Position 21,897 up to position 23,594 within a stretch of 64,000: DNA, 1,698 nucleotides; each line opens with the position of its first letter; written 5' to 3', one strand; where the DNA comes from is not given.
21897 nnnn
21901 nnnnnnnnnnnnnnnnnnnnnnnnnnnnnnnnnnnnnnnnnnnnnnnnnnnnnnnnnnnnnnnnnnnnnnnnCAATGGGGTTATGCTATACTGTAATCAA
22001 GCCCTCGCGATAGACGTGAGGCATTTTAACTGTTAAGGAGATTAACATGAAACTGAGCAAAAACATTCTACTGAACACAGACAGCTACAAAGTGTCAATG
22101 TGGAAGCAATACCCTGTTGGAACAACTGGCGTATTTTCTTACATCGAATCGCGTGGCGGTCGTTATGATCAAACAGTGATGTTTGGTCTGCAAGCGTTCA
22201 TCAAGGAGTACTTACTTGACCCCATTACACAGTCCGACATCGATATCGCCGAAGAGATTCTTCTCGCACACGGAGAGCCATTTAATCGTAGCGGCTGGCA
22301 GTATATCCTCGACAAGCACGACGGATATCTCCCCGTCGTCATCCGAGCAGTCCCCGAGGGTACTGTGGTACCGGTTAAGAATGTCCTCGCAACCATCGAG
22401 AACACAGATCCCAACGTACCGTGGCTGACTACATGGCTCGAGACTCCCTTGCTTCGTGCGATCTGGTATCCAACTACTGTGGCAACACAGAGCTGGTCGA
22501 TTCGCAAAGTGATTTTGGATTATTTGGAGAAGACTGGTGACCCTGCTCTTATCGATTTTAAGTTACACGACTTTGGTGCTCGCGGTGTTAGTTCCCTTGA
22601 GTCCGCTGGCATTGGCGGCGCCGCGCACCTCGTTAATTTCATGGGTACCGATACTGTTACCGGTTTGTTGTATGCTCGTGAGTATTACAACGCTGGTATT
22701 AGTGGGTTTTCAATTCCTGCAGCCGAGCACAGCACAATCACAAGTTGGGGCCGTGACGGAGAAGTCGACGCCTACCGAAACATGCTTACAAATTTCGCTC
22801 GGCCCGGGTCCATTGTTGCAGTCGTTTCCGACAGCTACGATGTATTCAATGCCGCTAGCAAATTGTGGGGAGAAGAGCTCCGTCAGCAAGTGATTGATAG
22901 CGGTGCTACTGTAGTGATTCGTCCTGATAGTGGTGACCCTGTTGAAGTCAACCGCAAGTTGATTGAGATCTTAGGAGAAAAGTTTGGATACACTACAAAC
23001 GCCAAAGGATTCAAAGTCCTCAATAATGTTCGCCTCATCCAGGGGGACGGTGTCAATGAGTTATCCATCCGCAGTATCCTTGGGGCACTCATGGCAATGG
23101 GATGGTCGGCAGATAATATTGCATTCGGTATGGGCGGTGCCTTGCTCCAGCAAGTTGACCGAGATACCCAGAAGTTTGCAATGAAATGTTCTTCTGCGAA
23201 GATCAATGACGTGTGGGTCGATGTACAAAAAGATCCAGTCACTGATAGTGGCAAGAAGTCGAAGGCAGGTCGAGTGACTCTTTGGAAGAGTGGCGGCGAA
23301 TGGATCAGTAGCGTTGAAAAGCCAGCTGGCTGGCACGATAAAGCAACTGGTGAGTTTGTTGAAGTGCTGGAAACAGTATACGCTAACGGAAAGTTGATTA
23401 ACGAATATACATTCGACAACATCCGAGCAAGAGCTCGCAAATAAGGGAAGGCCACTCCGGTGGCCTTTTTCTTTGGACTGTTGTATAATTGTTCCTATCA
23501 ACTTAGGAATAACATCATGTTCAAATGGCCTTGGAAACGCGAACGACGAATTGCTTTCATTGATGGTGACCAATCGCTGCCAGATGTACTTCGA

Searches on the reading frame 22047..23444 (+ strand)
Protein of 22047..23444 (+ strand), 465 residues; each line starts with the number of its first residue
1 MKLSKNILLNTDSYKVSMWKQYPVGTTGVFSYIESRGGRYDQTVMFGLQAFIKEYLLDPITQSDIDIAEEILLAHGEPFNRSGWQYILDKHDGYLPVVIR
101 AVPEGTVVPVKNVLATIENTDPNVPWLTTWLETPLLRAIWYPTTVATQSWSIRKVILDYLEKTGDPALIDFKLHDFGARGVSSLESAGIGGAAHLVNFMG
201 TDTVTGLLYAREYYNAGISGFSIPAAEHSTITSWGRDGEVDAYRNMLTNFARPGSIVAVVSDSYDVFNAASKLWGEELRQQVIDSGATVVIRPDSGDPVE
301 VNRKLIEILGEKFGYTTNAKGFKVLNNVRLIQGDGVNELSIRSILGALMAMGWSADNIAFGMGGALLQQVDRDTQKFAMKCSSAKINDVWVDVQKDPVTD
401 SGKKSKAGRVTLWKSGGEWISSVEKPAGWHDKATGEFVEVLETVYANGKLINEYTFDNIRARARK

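Call 10: search_protein_families(library=phrogs, proteins=[window:22047-23444:+], max_evalue=0.00001)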
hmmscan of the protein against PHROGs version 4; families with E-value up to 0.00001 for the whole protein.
window:22047-23444:+ (465 aa): 4 families
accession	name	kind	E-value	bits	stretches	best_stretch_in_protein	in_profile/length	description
phrog_448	-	other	3.7e-166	554.8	1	4-464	12-494/500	nicotinamide phosphoribosyl transferase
phrog_16547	-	other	5.7e-69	233.7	1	5-288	8-314/315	nicotinamide phosphoribosyl transferase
phrog_15800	-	other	1.9e-34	120.6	2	306-463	160-318/322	nicotinamide phosphoribosyl transferase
phrog_12872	-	other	2.1e-22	80.5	2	306-463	379-536/547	nicotinamide phosphoribosyl transferase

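Call 11: search_dna_similar(query=window:22047-23444:+, collection=phages, mode=protein, max_rows=15)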
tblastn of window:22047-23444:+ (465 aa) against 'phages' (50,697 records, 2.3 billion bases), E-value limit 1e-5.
Records with a match: 2019; places in all: 2152; records where one place covers at least 80% of the query: 1730.
Best place of each record, by identity: 60-80% 3; <60% 2016.
By first word of the organism name: Vibrio 230; Klebsiella 200; Pseudomonas 198; Staphylococcus 198; Escherichia 189; Salmonella 128; Mycobacterium 104; Aeromonas 97; Bacillus 84; Listeria 55; and 68 more.
By host as written in the record: - 253; Klebsiella pneumoniae 93; Staphylococcus aureus 82; Mycobacterium smegmatis mc2 155 65; Pseudomonas aeruginosa 55; Escherichia coli 51; Listeria monocytogenes 44; Vibrio harveyi BAA-1116 36; and 507 more.
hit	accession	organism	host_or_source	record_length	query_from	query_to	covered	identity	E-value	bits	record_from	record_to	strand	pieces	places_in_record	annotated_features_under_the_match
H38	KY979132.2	Acidovorax phage ACP17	Acidovorax citrulli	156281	3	465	100%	60.3%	7e-169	532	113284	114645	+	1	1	nicotinamide phosphoribosyltransferase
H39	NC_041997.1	Acidovorax phage ACP17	Acidovorax citrulli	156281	3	465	100%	60.3%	7e-169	532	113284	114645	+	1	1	nicotinamide phosphoribosyl transferase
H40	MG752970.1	Ralstonia phage RsoM2USA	Ralstonia solanacearum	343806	6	465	99%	60.0%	5e-173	544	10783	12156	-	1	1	hypothetical protein (x2)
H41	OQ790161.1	Xanthomonas phage RTH11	Xanthomonas sp.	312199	5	463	99%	57.3%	6e-167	526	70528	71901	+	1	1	nicotinate phosphoribosyltransferase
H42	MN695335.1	Synechococcus phage B23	Synechoccus sp.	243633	3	464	99%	56.6%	1e-164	520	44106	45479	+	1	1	nicotinamide phosphoribosyltransferase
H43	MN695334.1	Synechococcus phage B3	Synechoccus sp.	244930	3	464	99%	56.6%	1e-164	520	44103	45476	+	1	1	nicotinamide phosphoribosyltransferase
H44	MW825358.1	Xanthomonas phage vB_XciM_LucasX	Xanthomonas citri 306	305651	3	463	99%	56.7%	2e-165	522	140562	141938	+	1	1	nicotinamide phosphoribosyltransferase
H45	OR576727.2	Myxococcus phage Mx1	Myxococcus sp.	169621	1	463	100%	56.1%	8e-163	514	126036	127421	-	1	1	nicotinamide phosphoribosyltransferase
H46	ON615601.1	Synechococcus phage BUCT-ZZ01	Synechococcus elongatus PCC 7942 = ...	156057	3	463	99%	55.1%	3e-154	490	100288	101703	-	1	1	nicotinamide phosphoribosyltransferase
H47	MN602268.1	Bacteriophage DSS3_MAL1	-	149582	8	463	98%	54.0%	1e-141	454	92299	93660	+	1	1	putative nicotinate phosphoribosyltransferase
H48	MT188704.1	Mesorhizobium phage Cp1R7A-A1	Mesorhizobium loti R7ANS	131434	6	463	98%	52.9%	6e-133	429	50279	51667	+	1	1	nicotinamide phosphoribosyl transferase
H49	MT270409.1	Phaeobacter phage MD18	Phaeobacter inhibens DSM 17395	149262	8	463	98%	52.9%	2e-139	447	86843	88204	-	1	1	nicotinamide phosphoribosyltransferase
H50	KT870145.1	Roseobacter phage DSS3P8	Ruegeria pomeroyi DSS-3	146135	6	451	96%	54.1%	5e-140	449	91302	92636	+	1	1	nicotinamide phosphoribosyltransferase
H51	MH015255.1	Ruegeria phage vB_RpoS-V10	Ruegeria pomeroyi DSS-3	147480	6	451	96%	54.1%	9e-140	448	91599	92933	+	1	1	nicotinate phosphoribosyltransferase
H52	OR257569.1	Ruegeria phage RpAliso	Ruegeria pomeroyi DSS-3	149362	6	463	98%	52.4%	1e-135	436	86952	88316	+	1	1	nicotinamide phosphoribosyltransferase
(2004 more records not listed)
